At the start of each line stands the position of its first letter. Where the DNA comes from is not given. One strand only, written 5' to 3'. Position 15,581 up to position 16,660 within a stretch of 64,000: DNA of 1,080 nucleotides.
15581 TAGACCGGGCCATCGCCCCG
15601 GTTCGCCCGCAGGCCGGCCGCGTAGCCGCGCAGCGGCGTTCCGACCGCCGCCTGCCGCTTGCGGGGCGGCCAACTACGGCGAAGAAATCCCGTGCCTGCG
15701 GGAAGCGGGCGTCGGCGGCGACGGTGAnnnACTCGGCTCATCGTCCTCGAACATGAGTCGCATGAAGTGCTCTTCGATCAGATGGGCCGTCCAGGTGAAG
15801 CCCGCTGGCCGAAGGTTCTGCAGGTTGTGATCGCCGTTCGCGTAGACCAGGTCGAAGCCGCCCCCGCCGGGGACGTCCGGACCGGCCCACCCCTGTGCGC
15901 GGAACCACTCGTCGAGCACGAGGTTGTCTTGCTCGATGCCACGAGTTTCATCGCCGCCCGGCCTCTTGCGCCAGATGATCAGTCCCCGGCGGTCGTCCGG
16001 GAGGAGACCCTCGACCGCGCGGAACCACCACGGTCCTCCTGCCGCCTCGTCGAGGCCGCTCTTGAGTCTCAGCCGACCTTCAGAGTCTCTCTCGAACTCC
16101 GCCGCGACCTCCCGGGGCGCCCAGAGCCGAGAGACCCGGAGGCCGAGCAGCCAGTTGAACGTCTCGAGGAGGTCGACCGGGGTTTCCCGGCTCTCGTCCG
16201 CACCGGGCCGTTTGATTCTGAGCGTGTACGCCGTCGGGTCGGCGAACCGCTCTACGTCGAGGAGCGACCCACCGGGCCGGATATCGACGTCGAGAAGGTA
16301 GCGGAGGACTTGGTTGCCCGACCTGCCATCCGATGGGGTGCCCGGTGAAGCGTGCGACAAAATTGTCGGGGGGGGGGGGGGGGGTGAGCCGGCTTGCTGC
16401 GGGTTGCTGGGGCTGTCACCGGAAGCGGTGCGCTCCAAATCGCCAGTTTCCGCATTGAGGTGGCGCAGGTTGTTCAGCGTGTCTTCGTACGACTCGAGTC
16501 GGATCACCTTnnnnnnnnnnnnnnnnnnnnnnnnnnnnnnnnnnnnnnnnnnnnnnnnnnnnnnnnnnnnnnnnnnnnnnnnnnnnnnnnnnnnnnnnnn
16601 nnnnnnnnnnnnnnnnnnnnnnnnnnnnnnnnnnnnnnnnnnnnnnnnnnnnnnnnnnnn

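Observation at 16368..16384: In-frame G17/C17 homopolymer inside the mod gene: candidate slipped-strand phase-variation switch (phasevarion-like) in a high-GC environmental-type genome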

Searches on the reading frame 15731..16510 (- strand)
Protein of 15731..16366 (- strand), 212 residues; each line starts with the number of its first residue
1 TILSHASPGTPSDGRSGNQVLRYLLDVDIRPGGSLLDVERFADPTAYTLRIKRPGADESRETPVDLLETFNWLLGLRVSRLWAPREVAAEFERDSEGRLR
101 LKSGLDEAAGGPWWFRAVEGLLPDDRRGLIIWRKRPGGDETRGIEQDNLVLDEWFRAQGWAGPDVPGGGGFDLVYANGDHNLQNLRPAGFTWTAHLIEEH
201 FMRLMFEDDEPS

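Call 38: predict_structure(alignment_id=A1)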
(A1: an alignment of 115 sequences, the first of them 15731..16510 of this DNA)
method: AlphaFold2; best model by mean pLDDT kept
length: 260 residues; sequences in the alignment: 115
mean_pLDDT: 75.0   pTM: 0.68
mean pLDDT of the five models: 75.0, 73.2, 71.8, 71.6, 71.2
residues with pLDDT >= 90: 115; 70-90: 52; 50-70: 23; < 50: 70
segments of 3 or more residues with pLDDT < 50: 1-33, 38-42, 48-73, 258-260
pLDDT, mean of each block of 10 residues (from residue 1): 39 36 40 45 49 33 43 53 73 86 84 86 93 97 97 96 96 96 95 98 93 74 96 92 93 66
secondary structure, 60 per line:
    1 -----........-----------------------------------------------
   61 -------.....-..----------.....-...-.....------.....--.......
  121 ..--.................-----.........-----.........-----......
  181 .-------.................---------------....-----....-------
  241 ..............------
elements in order: H6-13 H68-72 H86-90 E96-100 E107-111 H114-122 E125-141 E147-155 E161-169 E175-181 H189-205 E221-224 H230-233 E241-244 H245-254

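Call 42: fold_search(model_id=the predicted structure, library=pdb)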
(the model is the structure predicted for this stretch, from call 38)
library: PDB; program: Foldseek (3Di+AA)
matches with E <= 10: 785; with E <= 0.001: 0
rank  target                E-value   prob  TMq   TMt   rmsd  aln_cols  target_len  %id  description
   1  8xl0_F                5.1e-03  0.66  0.18  0.05  19.5       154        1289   15  Citrate-induced filament of human acetyl-coenzyme A carboxylase 1 (ACC1-citrate) (released 2024-10-23)
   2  6g2i_G                8.3e-03  0.72  0.18  0.08   8.9       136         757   15  Filament of acetyl-CoA carboxylase and BRCT domains of BRCA1 (ACC-BRCT) at 5.9 A resolution (released 2018-06-13)
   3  5ctb_B                1.1e-02  0.54  0.20  0.10  11.8       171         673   14  Humanized yeast ACC carboxyltransferase domain bound to 6,7-dimethyl-1'-[(7-methyl-1H-indazol-5-yl)carbonyl]spiro[chro (released 2015-10-14)
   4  1uyv_A                1.1e-02  0.60  0.21  0.12  10.2       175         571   12  Acetyl-CoA carboxylase carboxyltransferase domain L1705I/V1967I mutant (released 2004-03-29)
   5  4asi_B                1.2e-02  0.66  0.18  0.08   9.7       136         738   15  Crystal structure of human ACACA C-terminal domain (released 2012-08-29)
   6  4asi_D                1.3e-02  0.69  0.19  0.08   9.5       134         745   16  Crystal structure of human ACACA C-terminal domain (released 2012-08-29)
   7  4asi_C                1.3e-02  0.69  0.19  0.08   9.5       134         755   16  Crystal structure of human ACACA C-terminal domain (released 2012-08-29)
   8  4asi_F                1.3e-02  0.57  0.18  0.08   9.7       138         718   17  Crystal structure of human ACACA C-terminal domain (released 2012-08-29)
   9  4asi_E                1.3e-02  0.57  0.18  0.08   9.7       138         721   17  Crystal structure of human ACACA C-terminal domain (released 2012-08-29)
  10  1uyt_A                1.4e-02  0.51  0.20  0.10  11.7       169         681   13  Acetyl-CoA carboxylase carboxyltransferase domain (released 2004-03-29)
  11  1uyv_B                1.5e-02  0.41  0.19  0.11  11.0       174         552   14  Acetyl-CoA carboxylase carboxyltransferase domain L1705I/V1967I mutant (released 2004-03-29)
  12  1uyr_A                1.6e-02  0.47  0.20  0.10  10.3       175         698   13  Acetyl-CoA Carboxylase Carboxyltransferase Domain in complex with inhibitor Diclofop (released 2004-03-29)
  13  5ctb_A                1.7e-02  0.47  0.20  0.09  11.8       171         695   14  Humanized yeast ACC carboxyltransferase domain bound to 6,7-dimethyl-1'-[(7-methyl-1H-indazol-5-yl)carbonyl]spiro[chro (released 2015-10-14)
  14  4asi_A                1.9e-02  0.54  0.18  0.07   9.7       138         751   17  Crystal structure of human ACACA C-terminal domain (released 2012-08-29)
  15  1uyt_B                1.9e-02  0.47  0.20  0.10  11.6       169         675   13  Acetyl-CoA carboxylase carboxyltransferase domain (released 2004-03-29)
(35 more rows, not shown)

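Call 46: find_homologous_proteins(query=window:15731-16366:-, max_evalue=1e-20)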
Query window:15731-16366:- (212 aa): 475 proteins with E <= 1e-20 among 1890 candidates; the best 120 are listed.
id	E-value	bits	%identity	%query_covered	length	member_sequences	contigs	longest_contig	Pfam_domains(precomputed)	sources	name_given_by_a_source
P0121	1.3e-125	436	90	100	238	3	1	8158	-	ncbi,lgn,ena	-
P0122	8.8e-71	257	62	89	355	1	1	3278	PF01555.25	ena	-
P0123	9.0e-70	253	61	90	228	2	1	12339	-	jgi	-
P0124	2.5e-69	252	74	70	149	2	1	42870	-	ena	-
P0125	5.9e-69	251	59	92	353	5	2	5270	PF01555.25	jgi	jgi:adenine-specific DNA-methyltransferase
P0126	1.0e-68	250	60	92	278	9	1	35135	-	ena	-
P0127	2.2e-68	249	61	90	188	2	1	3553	-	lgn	-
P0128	6.8e-68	247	59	89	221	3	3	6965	-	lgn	-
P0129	1.1e-67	246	58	93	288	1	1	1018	-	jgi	jgi:adenine-specific DNA-methyltransferase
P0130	1.2e-67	246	58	90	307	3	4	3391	PF01555.25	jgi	jgi:adenine-specific DNA-methyltransferase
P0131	3.4e-67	245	59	90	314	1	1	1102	PF01555.25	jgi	jgi:adenine-specific DNA-methyltransferase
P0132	3.5e-67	245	59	90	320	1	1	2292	PF01555.25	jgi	jgi:adenine-specific DNA-methyltransferase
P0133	4.3e-67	244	59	90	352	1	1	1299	PF01555.25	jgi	-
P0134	8.7e-67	243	60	90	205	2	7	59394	-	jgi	-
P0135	1.1e-66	243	56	93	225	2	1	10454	-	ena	-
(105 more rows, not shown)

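Call 47: find_encoding_contigs(protein=P0121, flank=4000, max_places=4)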
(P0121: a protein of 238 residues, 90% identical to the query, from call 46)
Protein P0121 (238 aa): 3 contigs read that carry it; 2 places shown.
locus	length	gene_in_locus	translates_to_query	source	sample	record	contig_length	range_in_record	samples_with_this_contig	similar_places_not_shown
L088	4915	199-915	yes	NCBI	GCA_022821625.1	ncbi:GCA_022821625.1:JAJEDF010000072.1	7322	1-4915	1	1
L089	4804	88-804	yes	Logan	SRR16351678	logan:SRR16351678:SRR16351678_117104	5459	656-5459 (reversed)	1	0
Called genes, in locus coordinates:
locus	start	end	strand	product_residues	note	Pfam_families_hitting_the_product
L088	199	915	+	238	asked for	-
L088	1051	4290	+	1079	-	PF04851:ResIII (weak)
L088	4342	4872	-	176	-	PF00291:PALP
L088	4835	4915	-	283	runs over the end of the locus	PF00528:BPD_transp_1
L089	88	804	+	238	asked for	-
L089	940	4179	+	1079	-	PF04851:ResIII (weak)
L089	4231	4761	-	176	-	PF00291:PALP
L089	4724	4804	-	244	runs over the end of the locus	?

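Call 48: find_encoding_contigs(protein=P0124, flank=4000, max_places=2)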
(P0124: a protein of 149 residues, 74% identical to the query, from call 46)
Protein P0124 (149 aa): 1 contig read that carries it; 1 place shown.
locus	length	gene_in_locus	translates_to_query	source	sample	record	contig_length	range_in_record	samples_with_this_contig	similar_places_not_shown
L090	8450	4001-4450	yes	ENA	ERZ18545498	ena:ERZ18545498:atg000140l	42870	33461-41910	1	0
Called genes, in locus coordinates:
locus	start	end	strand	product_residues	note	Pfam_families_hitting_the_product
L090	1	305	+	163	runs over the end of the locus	PF22398:DUF6978 (weak)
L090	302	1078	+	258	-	PF08861:DUF1828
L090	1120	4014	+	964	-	PF01555:N6_N4_Mtase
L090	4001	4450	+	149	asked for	-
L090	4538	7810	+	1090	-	PF04851:ResIII (weak)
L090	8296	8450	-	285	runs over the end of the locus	PF00528:BPD_transp_1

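Call 49: find_encoding_contigs(protein=P0126, flank=4000, max_places=2)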
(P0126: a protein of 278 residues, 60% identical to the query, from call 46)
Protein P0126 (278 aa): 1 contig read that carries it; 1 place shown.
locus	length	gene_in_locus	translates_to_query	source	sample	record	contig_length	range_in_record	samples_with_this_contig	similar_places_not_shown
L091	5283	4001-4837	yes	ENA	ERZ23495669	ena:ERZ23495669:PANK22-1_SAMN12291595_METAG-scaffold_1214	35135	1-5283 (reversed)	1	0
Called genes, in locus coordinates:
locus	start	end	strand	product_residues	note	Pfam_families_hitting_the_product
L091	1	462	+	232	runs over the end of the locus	PF00005:ABC_tran, PF13304:AAA_21 (faint)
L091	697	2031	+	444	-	-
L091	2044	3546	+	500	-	PF13424:TPR_12 (faint), PF17874:TPR_MalT, PF07719:TPR_2 (faint), PF13181:TPR_8 (faint)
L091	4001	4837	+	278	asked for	-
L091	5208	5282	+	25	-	?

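Call 68: search_protein_families(library=ncbifam, proteins=[window:15731-16366:-], max_evalue=0.001)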
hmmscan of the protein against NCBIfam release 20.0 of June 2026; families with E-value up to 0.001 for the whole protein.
window:15731-16366:- (212 aa): 0 families
